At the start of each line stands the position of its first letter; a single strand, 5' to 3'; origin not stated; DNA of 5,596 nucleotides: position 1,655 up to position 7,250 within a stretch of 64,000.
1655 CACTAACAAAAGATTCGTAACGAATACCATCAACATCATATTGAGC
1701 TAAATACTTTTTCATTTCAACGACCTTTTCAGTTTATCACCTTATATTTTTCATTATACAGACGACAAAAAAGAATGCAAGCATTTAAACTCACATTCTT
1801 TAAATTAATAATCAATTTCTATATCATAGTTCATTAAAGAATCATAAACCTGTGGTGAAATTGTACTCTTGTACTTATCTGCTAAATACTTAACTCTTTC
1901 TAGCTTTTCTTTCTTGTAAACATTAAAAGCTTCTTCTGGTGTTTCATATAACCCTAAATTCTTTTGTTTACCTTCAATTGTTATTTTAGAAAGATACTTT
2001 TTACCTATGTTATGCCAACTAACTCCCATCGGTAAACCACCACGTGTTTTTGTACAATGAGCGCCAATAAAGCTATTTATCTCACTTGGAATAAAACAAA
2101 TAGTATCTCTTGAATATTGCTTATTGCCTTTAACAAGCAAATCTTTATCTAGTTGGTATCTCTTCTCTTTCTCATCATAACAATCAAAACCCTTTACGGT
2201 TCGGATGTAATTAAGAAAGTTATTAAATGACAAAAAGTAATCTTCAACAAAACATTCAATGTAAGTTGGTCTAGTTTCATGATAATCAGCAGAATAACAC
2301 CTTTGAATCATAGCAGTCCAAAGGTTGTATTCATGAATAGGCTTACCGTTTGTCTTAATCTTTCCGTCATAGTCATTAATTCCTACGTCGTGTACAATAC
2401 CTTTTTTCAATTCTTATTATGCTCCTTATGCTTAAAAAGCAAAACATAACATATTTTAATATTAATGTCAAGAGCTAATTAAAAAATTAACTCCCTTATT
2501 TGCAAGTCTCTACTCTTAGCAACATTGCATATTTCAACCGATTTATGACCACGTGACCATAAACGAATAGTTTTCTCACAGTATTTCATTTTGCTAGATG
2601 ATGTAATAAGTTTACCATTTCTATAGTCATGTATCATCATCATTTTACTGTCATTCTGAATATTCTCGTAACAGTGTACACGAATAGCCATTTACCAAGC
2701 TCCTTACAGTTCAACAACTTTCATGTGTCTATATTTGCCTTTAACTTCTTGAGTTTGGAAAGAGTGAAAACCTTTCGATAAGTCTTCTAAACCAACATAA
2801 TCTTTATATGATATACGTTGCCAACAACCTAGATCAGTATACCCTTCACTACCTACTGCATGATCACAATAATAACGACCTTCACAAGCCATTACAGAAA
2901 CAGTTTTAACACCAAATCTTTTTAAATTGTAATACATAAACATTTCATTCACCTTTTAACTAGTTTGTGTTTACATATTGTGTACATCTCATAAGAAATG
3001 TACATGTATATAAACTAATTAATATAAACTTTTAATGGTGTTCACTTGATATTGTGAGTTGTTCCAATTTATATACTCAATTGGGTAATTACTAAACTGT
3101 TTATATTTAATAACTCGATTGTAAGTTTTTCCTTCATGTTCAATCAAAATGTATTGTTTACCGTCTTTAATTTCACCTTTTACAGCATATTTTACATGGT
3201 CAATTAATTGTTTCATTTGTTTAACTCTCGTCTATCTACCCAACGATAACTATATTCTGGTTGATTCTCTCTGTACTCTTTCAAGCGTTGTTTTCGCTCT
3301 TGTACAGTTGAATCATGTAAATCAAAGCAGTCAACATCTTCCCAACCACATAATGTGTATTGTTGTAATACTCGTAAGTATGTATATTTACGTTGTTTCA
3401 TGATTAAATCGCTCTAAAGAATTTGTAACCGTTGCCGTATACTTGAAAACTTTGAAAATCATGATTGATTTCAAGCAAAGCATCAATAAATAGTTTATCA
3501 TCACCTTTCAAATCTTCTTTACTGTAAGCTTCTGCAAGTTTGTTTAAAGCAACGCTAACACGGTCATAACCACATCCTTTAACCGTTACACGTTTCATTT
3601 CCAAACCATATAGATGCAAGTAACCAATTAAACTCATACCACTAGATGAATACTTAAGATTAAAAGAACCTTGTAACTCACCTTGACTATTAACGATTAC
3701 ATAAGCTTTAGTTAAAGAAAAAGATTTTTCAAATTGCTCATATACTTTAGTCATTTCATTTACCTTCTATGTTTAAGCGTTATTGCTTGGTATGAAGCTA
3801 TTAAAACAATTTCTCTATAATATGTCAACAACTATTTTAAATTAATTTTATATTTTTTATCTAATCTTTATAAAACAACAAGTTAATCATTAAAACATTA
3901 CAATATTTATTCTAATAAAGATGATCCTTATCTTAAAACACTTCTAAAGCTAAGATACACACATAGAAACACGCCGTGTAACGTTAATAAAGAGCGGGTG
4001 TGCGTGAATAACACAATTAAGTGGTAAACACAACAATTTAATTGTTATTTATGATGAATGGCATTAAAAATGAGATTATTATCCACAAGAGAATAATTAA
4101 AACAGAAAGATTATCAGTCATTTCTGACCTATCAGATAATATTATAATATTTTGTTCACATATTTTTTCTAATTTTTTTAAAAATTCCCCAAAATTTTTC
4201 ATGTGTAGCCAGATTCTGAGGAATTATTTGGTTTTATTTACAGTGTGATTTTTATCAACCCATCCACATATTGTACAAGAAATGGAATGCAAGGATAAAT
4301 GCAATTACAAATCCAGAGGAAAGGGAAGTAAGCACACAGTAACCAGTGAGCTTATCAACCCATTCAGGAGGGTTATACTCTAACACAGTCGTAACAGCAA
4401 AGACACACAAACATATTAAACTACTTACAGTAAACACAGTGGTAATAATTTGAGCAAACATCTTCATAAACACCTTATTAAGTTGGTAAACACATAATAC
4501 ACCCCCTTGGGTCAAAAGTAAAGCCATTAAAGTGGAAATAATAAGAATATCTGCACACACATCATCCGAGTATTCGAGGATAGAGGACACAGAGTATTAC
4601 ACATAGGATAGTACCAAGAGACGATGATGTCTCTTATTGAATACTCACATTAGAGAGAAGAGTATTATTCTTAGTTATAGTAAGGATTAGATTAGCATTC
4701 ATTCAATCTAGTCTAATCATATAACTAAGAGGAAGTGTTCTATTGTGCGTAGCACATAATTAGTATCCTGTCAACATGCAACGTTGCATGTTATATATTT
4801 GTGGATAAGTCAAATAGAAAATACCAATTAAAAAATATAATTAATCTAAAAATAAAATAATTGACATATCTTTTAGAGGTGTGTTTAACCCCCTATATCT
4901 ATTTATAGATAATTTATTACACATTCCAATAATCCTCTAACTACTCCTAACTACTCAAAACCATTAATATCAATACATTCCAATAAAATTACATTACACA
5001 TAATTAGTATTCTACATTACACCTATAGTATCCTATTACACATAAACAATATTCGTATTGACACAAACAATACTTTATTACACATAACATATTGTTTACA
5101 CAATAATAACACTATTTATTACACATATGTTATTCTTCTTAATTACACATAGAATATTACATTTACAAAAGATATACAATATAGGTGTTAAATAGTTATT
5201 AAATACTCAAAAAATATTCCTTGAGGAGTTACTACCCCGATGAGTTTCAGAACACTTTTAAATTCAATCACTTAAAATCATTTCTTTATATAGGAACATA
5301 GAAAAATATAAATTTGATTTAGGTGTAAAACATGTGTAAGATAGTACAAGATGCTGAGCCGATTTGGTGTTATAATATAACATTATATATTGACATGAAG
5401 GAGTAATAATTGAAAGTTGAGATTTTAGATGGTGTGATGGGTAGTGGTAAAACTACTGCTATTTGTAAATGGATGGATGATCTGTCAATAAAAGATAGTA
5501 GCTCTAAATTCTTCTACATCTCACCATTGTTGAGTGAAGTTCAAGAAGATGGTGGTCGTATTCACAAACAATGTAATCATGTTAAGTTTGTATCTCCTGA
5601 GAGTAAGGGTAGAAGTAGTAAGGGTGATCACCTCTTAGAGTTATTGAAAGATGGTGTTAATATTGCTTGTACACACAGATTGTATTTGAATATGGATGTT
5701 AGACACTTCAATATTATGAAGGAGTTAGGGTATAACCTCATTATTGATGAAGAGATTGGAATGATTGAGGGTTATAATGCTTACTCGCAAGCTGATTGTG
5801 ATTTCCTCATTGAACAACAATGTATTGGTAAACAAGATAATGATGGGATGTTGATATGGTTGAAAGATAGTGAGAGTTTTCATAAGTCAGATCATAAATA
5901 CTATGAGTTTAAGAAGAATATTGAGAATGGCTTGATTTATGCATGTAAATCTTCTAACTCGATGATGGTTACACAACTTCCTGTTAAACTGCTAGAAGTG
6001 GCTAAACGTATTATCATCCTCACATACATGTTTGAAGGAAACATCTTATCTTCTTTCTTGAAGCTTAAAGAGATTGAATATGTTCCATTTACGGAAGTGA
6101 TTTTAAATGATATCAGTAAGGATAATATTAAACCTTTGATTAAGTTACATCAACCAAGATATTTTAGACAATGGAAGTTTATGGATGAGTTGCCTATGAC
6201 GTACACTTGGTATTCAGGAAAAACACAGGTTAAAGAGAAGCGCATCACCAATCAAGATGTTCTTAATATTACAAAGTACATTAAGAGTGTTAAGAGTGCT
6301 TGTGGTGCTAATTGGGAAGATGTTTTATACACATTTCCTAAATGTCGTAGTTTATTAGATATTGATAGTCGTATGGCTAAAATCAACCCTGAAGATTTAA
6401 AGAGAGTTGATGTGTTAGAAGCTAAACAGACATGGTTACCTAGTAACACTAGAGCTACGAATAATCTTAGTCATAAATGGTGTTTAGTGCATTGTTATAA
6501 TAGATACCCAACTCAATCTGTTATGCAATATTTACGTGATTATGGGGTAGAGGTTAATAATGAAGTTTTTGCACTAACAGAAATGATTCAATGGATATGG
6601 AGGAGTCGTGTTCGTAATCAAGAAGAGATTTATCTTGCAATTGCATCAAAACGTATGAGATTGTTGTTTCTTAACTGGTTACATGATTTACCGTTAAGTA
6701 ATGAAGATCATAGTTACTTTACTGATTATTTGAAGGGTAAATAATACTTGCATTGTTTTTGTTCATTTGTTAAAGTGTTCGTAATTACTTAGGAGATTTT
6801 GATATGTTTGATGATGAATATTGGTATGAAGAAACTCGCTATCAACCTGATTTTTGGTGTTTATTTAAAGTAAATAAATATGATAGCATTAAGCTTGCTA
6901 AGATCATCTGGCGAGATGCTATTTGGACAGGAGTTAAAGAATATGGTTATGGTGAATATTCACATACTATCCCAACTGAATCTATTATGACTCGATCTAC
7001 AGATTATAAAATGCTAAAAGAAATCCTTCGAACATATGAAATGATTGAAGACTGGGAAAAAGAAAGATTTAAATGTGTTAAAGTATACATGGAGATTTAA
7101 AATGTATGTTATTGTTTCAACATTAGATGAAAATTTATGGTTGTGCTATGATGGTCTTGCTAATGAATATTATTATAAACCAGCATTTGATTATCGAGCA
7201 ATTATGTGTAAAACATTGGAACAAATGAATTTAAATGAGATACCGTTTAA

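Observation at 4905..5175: Iteron-like array of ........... motifs in an 800-bp divergent control region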

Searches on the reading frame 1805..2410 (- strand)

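Call 17: search_protein_families(library=phrogs, proteins=[window:1805-2410:-], max_evalue=0.001)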
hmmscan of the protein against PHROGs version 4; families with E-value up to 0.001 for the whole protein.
window:1805-2410:- (201 aa): 7 families
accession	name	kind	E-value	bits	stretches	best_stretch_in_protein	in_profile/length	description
phrog_953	-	DNA, RNA and nucleotide metabolism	1.7e-65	223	1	1-200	194-389/420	HNH endonuclease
phrog_374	-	DNA, RNA and nucleotide metabolism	1.1e-34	121.3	1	22-200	267-436/617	HNH endonuclease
phrog_30929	-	unknown function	7.1e-23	82.2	1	28-183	39-190/413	-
phrog_2081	-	DNA, RNA and nucleotide metabolism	8e-23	82.2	1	20-113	98-192/433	HNH endonuclease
phrog_99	-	DNA, RNA and nucleotide metabolism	1.1e-10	42.7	1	118-173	208-260/383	HNH endonuclease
phrog_4578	-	DNA, RNA and nucleotide metabolism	1.7e-05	25.7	1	129-172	71-114/130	HNH endonuclease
phrog_899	-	unknown function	0.00014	23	1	75-181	48-124/221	-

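Call 38: search_protein_families(library=pfam, proteins=[window:1805-2410:-], max_evalue=0.01)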
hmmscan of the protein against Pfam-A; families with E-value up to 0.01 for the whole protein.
window:1805-2410:- (201 aa): 0 families

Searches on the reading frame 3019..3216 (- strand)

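Call 60: search_protein_families(library=pfam, proteins=[window:3019-3216:-], max_evalue=0.1)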
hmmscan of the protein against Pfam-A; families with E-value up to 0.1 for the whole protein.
window:3019-3216:- (65 aa): 2 families
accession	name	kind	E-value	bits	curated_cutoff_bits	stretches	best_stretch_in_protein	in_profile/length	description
PF17621.7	DUF5508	-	0.0054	16.4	27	1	36-60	155-179/263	Family of unknown function (DUF5508)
PF05720.17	Dicty_CAD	-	0.088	13.2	23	0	40-62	30-52/82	Cell-cell adhesion domain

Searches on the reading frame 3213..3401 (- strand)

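Call 60: search_protein_families(library=pfam, proteins=[window:3213-3401:-], max_evalue=0.1)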
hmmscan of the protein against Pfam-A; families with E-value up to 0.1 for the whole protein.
window:3213-3401:- (62 aa): 1 family
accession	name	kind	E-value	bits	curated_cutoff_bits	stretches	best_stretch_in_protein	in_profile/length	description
PF14038.11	YqzE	-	0.021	15.4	27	1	30-54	18-42/54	YqzE-like protein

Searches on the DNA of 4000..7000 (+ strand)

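Call 6: search_dna_similar(query=window:4000-7000:+, collection=phages, mode=near, max_rows=20)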
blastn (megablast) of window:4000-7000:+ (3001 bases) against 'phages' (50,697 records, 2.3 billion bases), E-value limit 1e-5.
Records with a match: 1; places in all: 1; records where one place covers at least 80% of the query: 0.
Best place of each record, by identity: 80-90% 1.
By first word of the organism name: Acinetobacter 1.
By host as written in the record: Acinetobacter baumannii NIPH601 1.
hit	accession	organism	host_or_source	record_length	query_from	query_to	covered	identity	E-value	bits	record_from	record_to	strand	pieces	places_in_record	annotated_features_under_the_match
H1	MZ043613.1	Acinetobacter phage TaPaz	Acinetobacter baumannii NIPH601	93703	1399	2777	46%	86.3%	0e+0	1500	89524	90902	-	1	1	hypothetical protein (x2)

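Call 8: search_dna_similar(query=window:4400-5500:+, collection=phages, mode=distant, max_rows=30)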
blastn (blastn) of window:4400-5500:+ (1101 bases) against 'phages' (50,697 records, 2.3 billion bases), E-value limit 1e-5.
Records with a match: 1; places in all: 1; records where one place covers at least 80% of the query: 0.
Best place of each record, by identity: 80-90% 1.
By first word of the organism name: Acinetobacter 1.
By host as written in the record: Acinetobacter baumannii NIPH601 1.
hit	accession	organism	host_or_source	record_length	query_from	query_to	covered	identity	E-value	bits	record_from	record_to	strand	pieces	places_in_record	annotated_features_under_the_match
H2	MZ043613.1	Acinetobacter phage TaPaz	Acinetobacter baumannii NIPH601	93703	852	1101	16%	87.9%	2e-29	219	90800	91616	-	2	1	hypothetical protein (x2)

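Call 37: search_rna_families(source=window, start=4200, end=5700, threshold=evalue, max_evalue=1)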
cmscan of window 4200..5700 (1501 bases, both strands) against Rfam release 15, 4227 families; matches with E-value up to 1: 1.
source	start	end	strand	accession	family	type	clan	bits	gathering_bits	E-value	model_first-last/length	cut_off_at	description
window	4727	4792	+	RF02987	GA-cis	Gene; sRNA;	-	18.7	34.7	0.67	1-88/88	no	GA-cis RNA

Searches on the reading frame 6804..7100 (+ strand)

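Call 17: search_protein_families(library=phrogs, proteins=[window:6804-7100:+], max_evalue=0.001)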
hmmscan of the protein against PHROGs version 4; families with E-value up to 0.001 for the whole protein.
window:6804-7100:+ (98 aa): 0 families

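Call 60: search_protein_families(library=pfam, proteins=[window:6804-7100:+], max_evalue=0.1)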
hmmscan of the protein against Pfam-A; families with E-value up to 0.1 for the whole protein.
window:6804-7100:+ (98 aa): 1 family
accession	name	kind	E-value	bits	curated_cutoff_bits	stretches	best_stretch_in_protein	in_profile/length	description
PF11436.14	DUF3199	-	0.06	13.6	25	1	38-89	73-122/125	Protein of unknown function (DUF3199)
